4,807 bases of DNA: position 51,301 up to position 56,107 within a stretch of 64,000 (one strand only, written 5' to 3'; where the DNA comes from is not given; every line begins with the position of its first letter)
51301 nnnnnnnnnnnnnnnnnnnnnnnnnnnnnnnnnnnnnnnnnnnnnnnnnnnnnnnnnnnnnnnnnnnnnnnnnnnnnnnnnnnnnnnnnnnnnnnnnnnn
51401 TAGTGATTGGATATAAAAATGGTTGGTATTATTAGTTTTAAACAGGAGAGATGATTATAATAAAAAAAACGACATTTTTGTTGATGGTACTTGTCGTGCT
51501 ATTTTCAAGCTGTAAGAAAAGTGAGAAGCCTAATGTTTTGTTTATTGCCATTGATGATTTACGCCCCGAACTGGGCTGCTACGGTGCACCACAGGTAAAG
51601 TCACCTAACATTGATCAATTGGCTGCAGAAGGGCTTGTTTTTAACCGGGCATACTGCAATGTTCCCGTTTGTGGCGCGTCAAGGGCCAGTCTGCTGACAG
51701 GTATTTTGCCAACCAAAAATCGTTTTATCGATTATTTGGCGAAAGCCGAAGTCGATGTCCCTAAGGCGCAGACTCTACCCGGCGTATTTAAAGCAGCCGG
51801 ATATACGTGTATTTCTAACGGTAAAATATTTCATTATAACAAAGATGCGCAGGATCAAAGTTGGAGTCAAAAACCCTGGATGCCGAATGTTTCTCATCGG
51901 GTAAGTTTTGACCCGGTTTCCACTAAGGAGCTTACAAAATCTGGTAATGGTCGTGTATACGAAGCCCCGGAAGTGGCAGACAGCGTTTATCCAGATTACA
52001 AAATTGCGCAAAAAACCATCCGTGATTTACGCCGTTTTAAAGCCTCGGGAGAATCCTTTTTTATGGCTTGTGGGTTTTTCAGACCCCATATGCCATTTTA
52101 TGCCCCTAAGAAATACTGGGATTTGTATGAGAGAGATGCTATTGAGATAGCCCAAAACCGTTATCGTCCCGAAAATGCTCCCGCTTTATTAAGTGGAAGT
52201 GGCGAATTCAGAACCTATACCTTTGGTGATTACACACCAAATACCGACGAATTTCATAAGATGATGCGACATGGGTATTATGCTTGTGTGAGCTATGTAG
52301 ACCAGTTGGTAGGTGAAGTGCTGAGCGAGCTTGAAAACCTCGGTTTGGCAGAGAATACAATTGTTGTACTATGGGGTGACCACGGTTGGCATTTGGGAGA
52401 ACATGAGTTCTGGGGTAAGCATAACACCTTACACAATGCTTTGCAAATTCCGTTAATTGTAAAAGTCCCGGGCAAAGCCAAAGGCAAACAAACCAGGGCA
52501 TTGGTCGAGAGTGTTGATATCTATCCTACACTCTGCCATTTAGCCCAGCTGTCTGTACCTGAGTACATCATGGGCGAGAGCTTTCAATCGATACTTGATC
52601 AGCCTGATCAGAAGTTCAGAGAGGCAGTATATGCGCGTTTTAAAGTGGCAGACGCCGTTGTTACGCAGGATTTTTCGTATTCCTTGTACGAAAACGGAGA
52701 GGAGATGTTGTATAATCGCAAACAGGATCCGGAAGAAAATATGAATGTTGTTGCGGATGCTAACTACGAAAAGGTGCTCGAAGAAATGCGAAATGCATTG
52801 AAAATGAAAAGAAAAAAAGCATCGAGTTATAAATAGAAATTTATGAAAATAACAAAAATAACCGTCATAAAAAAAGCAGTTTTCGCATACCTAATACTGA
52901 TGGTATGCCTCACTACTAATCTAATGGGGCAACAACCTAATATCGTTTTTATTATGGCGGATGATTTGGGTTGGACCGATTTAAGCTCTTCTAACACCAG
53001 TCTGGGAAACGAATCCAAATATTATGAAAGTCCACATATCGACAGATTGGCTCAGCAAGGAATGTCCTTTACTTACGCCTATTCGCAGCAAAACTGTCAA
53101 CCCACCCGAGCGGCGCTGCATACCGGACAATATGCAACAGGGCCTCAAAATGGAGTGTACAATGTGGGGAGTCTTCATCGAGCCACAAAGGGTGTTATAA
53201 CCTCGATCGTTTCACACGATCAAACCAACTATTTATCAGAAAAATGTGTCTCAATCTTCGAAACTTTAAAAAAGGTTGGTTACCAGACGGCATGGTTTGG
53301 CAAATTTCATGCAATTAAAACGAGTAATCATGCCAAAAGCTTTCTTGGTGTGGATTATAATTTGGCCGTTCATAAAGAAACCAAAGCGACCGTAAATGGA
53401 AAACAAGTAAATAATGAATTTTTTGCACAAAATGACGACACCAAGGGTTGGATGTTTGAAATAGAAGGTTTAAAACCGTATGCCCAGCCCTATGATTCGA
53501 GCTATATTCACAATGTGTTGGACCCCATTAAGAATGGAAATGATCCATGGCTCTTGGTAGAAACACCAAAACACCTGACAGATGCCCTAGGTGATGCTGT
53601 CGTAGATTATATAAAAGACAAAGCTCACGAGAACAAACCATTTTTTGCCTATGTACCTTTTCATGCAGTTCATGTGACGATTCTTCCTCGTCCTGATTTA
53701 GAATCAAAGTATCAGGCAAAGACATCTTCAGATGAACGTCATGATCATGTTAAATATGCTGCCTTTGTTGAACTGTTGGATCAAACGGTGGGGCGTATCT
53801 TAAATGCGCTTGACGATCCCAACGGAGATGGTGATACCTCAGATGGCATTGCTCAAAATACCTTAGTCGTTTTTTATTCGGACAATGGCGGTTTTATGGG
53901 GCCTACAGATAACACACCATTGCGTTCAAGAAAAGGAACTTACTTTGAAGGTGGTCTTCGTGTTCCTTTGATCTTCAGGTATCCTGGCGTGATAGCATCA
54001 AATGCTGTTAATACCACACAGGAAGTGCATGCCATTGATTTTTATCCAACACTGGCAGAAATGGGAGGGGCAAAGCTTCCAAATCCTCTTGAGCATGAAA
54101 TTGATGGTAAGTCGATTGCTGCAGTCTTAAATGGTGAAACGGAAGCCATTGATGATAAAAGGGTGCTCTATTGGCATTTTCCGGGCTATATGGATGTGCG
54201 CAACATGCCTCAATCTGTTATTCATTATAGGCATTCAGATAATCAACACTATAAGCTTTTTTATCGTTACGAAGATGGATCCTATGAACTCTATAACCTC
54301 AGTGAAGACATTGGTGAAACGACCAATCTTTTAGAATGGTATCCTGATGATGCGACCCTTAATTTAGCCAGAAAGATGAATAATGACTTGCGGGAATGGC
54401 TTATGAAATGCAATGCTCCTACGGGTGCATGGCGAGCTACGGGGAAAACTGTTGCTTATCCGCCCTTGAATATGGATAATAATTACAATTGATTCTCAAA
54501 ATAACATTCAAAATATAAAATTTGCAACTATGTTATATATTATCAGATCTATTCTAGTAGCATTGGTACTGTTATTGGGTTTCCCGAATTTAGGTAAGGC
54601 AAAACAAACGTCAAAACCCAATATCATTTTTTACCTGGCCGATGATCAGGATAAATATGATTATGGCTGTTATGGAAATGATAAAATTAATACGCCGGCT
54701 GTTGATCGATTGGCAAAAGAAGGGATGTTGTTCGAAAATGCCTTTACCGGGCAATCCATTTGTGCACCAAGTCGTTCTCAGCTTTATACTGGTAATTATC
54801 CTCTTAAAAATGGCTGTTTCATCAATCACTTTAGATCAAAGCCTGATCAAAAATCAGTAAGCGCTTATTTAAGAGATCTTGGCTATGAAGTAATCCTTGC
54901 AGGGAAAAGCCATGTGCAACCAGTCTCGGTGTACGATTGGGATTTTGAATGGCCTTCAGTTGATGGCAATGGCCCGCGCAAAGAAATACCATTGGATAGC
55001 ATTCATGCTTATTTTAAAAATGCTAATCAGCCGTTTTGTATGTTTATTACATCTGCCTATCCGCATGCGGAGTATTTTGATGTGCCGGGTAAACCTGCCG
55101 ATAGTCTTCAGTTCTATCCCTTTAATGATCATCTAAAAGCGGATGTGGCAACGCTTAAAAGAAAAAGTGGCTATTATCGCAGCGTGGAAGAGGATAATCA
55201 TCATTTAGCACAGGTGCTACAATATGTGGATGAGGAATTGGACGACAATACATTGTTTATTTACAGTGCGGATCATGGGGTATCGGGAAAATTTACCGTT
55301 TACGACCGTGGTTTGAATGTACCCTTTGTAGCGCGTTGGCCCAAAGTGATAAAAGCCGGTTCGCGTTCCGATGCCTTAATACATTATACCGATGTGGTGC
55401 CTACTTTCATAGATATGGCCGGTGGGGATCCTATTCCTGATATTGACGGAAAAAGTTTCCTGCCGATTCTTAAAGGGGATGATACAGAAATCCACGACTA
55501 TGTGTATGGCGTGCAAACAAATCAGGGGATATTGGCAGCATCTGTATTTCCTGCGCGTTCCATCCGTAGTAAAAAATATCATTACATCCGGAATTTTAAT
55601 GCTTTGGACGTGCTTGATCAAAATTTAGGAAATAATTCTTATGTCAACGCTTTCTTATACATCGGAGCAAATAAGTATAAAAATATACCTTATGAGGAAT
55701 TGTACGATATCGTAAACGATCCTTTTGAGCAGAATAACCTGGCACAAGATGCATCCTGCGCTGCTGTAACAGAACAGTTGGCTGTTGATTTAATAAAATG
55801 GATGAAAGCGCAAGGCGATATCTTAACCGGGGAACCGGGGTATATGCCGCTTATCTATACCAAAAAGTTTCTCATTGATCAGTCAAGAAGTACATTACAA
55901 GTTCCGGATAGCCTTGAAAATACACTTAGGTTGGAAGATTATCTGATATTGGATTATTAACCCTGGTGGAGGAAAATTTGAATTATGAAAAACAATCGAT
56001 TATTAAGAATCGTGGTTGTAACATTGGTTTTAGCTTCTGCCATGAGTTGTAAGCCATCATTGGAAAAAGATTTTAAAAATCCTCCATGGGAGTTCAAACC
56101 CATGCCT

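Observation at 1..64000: Giant lyase-less, sulfatase- and rhamnosidase-rich PUL: candidate system for a sulfated rhamnose-rich acidic glycan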

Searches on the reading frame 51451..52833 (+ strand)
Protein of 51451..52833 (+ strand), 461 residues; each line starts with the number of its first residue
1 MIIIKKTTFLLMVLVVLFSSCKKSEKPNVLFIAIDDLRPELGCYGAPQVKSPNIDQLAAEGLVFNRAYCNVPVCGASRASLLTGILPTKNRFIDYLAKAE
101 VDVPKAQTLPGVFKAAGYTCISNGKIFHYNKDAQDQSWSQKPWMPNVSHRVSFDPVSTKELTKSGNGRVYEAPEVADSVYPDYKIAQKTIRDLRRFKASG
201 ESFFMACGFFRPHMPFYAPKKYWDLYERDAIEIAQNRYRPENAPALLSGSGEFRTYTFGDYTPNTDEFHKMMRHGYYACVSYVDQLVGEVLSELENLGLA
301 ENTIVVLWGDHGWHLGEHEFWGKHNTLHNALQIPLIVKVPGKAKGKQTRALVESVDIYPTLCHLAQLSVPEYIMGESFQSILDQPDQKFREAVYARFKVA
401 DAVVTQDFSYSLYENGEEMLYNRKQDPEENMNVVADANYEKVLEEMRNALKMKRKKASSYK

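Call 5: search_protein_families(library=pfam, proteins=[window:51451-52833:+])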
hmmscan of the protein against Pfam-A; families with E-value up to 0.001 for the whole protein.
window:51451-52833:+ (461 aa): 4 families
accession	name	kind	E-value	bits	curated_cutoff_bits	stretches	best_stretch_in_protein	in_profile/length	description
PF00884.28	Sulfatase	-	8.2e-45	153.8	25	1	27-366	1-300/301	Sulfatase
PF16347.10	SGSH_C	-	7.9e-19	68.8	29.3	1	316-455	1-153/154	N-sulphoglucosamine sulphohydrolase, C-terminal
PF01663.27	Phosphodiest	-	4e-07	30.4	23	1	29-313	1-221/342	Type I phosphodiesterase / nucleotide pyrophosphatase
PF02995.22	DUF229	-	7.1e-06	25.4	25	1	268-318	298-348/496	Protein of unknown function (DUF229)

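Call 33: search_protein_families(library=ncbifam, proteins=[window:51451-52833:+], max_evalue=1e-10)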
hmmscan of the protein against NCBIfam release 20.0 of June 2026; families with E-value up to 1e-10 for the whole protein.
window:51451-52833:+ (461 aa): 5 families
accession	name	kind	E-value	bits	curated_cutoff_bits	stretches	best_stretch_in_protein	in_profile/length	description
NF010322.0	PRK13759.1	equivalog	5.1e-66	223.1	481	2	175-450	175-453/486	arylsulfatase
TIGR03417.1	chol_sulfatase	equivalog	1.6e-58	198.8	433.45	1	26-452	2-438/500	choline-sulfatase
NF045661.1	HdlasePehA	equivalog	9.2e-41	140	900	2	198-402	197-413/506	phosphoric/sulfuric ester hydrolase PehA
NF052527.1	Mn_arylsulf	exception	2.6e-38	132.1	850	2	178-450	176-448/479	manganese-dependent arylsulfatase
NF053595.1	LptchSynLtaSGpos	equivalog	7.1e-11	41.4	970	0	265-378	419-540/626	lipoteichoic acid synthase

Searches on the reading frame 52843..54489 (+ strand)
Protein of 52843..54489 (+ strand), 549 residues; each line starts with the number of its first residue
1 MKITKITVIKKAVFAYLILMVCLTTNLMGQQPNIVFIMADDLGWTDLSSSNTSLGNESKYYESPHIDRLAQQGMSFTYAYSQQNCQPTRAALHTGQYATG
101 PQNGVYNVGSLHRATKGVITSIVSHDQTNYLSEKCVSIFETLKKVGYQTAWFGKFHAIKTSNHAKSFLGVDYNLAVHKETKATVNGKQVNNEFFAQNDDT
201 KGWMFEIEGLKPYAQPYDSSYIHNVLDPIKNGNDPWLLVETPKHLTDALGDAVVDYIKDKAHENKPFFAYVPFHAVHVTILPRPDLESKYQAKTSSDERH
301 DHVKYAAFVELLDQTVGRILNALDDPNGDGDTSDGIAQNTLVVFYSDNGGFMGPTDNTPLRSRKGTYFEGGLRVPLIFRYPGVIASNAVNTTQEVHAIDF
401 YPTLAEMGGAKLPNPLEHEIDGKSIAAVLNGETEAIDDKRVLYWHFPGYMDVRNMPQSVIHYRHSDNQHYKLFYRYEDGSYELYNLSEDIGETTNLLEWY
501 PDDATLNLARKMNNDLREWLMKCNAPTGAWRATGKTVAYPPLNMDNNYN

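Call 5: search_protein_families(library=pfam, proteins=[window:52843-54489:+])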
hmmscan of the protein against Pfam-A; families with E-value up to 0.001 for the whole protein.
window:52843-54489:+ (549 aa): 2 families
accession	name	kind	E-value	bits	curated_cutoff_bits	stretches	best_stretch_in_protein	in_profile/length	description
PF00884.28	Sulfatase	-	1.4e-40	139.9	25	1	32-409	1-300/301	Sulfatase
PF16347.10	SGSH_C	-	9e-16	58.8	29.3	1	367-518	11-150/154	N-sulphoglucosamine sulphohydrolase, C-terminal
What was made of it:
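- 52843..54492 (+): S1 sulfatase (f). PF00884 E 1e-40 (call 5).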

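Call 33: search_protein_families(library=ncbifam, proteins=[window:52843-54489:+], max_evalue=1e-10)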
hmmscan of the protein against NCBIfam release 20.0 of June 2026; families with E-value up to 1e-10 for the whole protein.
window:52843-54489:+ (549 aa): 4 families
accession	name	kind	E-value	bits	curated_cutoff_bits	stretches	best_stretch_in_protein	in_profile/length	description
NF010322.0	PRK13759.1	equivalog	2.3e-35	122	481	2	296-510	261-450/486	arylsulfatase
TIGR03417.1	chol_sulfatase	equivalog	3.8e-24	85.4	433.45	1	294-504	244-427/500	choline-sulfatase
NF052527.1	Mn_arylsulf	exception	3.7e-18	65.7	850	0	294-499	256-434/479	manganese-dependent arylsulfatase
NF045661.1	HdlasePehA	equivalog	3.2e-15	55.7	900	0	302-446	281-408/506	phosphoric/sulfuric ester hydrolase PehA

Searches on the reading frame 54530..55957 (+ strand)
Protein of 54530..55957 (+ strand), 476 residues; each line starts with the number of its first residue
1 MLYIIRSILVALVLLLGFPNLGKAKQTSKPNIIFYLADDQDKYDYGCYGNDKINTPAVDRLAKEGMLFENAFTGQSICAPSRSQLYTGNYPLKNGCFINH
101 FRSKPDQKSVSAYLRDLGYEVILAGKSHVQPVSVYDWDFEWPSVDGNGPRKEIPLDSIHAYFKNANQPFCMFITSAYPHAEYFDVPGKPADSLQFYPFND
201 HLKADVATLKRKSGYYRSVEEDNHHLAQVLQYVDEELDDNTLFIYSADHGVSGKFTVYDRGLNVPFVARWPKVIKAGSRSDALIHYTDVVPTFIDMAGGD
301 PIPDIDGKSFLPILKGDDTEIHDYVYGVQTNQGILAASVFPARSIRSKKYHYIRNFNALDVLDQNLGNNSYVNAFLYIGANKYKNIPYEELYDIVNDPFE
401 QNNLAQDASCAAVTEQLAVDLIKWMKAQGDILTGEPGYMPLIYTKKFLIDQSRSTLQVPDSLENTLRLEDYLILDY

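Call 5: search_protein_families(library=pfam, proteins=[window:54530-55957:+])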
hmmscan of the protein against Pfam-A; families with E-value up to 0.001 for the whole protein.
window:54530-55957:+ (476 aa): 2 families
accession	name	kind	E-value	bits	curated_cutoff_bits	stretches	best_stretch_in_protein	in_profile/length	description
PF00884.28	Sulfatase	-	5.8e-37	128.1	25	1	30-298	1-300/301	Sulfatase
PF16347.10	SGSH_C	-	4.8e-20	72.7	29.3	1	248-361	2-115/154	N-sulphoglucosamine sulphohydrolase, C-terminal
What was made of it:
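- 54530..55960 (+): S1 sulfatase (g). PF00884 E 6e-37 (call 5).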

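Call 33: search_protein_families(library=ncbifam, proteins=[window:54530-55957:+], max_evalue=1e-10)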
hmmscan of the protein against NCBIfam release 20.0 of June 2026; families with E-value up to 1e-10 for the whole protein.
window:54530-55957:+ (476 aa): 4 families
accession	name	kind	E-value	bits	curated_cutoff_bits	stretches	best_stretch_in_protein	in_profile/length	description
NF010322.0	PRK13759.1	equivalog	4e-37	127.8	481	2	25-132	2-110/486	arylsulfatase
TIGR03417.1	chol_sulfatase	equivalog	2.7e-31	109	433.45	1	29-129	2-103/500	choline-sulfatase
NF045661.1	HdlasePehA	equivalog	6.8e-24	84.3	900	1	211-425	280-485/506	phosphoric/sulfuric ester hydrolase PehA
NF052527.1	Mn_arylsulf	exception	8.5e-17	61.2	850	0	29-132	1-106/479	manganese-dependent arylsulfatase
